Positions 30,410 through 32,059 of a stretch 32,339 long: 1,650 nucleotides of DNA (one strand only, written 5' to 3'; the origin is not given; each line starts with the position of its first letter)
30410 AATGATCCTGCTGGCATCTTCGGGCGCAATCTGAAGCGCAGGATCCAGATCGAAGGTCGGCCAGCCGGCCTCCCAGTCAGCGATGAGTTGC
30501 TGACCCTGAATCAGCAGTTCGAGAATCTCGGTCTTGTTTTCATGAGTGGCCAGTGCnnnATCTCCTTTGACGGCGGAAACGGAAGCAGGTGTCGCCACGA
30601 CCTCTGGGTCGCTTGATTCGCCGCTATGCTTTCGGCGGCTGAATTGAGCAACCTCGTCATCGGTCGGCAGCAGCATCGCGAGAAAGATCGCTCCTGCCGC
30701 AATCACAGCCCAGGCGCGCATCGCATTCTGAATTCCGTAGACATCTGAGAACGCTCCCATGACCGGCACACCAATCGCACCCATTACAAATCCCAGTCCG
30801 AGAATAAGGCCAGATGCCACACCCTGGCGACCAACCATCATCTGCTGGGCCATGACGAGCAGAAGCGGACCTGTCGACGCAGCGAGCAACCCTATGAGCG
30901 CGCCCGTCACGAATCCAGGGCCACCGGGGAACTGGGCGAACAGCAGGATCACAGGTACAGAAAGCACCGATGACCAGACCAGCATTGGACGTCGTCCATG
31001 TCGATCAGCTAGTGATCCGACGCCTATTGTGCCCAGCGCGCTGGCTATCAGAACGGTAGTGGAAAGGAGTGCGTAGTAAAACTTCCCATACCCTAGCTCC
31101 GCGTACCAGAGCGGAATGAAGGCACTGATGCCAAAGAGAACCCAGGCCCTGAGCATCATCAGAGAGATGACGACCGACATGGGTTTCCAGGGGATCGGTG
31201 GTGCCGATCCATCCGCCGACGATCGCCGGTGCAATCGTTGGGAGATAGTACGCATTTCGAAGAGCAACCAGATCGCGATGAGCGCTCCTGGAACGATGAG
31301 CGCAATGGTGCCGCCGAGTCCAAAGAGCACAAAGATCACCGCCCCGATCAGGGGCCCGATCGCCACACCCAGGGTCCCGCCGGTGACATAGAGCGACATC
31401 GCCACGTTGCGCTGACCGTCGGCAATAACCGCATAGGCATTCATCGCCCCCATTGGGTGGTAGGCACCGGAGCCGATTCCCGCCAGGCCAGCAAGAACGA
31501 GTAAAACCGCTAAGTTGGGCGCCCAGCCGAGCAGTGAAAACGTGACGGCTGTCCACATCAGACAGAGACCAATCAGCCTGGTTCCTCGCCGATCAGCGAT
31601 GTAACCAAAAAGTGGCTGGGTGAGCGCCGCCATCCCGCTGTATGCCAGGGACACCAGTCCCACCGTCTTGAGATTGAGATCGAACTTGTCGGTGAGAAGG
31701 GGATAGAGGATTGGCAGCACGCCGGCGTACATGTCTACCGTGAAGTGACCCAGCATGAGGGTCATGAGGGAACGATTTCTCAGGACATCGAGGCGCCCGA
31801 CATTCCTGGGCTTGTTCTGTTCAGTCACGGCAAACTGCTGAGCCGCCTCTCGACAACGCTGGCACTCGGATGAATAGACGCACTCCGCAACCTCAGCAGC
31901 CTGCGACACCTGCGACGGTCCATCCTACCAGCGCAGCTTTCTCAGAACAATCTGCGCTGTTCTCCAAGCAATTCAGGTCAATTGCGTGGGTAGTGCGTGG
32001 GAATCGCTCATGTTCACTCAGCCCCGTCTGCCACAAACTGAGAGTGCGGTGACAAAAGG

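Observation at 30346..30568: MFS transporter and PLP decarboxylase frames are contiguous across a single TGA, and the decarboxylase N-terminus has no ATG/GTG/TTG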

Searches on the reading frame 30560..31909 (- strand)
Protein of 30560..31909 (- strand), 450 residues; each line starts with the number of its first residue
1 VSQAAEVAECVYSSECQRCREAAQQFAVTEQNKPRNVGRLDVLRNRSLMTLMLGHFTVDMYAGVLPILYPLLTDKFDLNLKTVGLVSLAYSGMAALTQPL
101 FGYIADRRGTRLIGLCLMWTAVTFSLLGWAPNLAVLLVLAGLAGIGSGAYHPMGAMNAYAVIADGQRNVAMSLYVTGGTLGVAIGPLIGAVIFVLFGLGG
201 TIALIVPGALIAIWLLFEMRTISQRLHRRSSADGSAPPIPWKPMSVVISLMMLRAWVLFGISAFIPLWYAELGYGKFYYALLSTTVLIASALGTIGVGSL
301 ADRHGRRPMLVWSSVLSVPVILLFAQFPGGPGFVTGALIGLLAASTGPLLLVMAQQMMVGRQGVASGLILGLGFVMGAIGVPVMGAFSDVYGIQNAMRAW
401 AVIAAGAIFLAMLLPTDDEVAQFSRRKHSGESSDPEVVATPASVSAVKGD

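Call 4: search_protein_families(library=pfam, proteins=[window:30560-31909:-], max_evalue=0.01)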
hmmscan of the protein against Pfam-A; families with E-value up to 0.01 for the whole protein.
window:30560-31909:- (450 aa): 2 families
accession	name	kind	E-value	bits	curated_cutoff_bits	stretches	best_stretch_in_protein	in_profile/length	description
PF07690.21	MFS_1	-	1.7e-38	132.9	33.4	2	51-280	1-241/347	Major Facilitator Superfamily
PF13347.12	MFS_2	-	0.00066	18.8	27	1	64-360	16-340/427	MFS/sugar transport protein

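Call 17: search_protein_families(library=ncbifam, proteins=[window:30560-31909:-], max_evalue=0.001)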
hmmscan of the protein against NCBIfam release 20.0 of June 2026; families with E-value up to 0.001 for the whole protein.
window:30560-31909:- (450 aa): 10 families
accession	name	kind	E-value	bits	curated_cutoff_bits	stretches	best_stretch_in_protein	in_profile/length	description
TIGR00881.1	2A0104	subfamily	1.6e-10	40.5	407.75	1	67-223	16-172/379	phosphoglycerate transporter protein PgtP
TIGR00880.1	2_A_01_02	superfamily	1.5e-08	34.8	131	1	89-211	6-129/141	multidrug resistance protein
TIGR00897.2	2A0118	subfamily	8.9e-08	31.5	375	1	65-217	241-398/401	RbtT/DalT/CsbX family MFS transporter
TIGR00895.1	2A0115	subfamily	1.8e-07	30.4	418.55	1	64-216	35-186/398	aromatic acid/H+ symport family MFS transporter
TIGR00883.1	2A0106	subfamily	3.8e-07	29.5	443.45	0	75-197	255-383/400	metabolite/H+ symporter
TIGR00890.1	2A0111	subfamily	1.9e-06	27.1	374.85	1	68-153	25-111/377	oxalate/formate antiport family MFS transporter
TIGR00898.1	2A0119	subfamily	2.6e-05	23.2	550.75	1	87-189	133-235/506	cation transport protein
NF008963.0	PRK12307.1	equivalog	5.9e-05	22.4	637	1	267-316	43-92/426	MFS transporter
NF041040.1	FslB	exception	0.00049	19.2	600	1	57-269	22-237/417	rhizoferrin export MFS transporter FslB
NF012174.0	tet_MFS_A_B_C_D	equivalog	0.0005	19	475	0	64-224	21-180/382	Tet(A)/Tet(B)/Tet(C) family tetracycline efflux MFS transporter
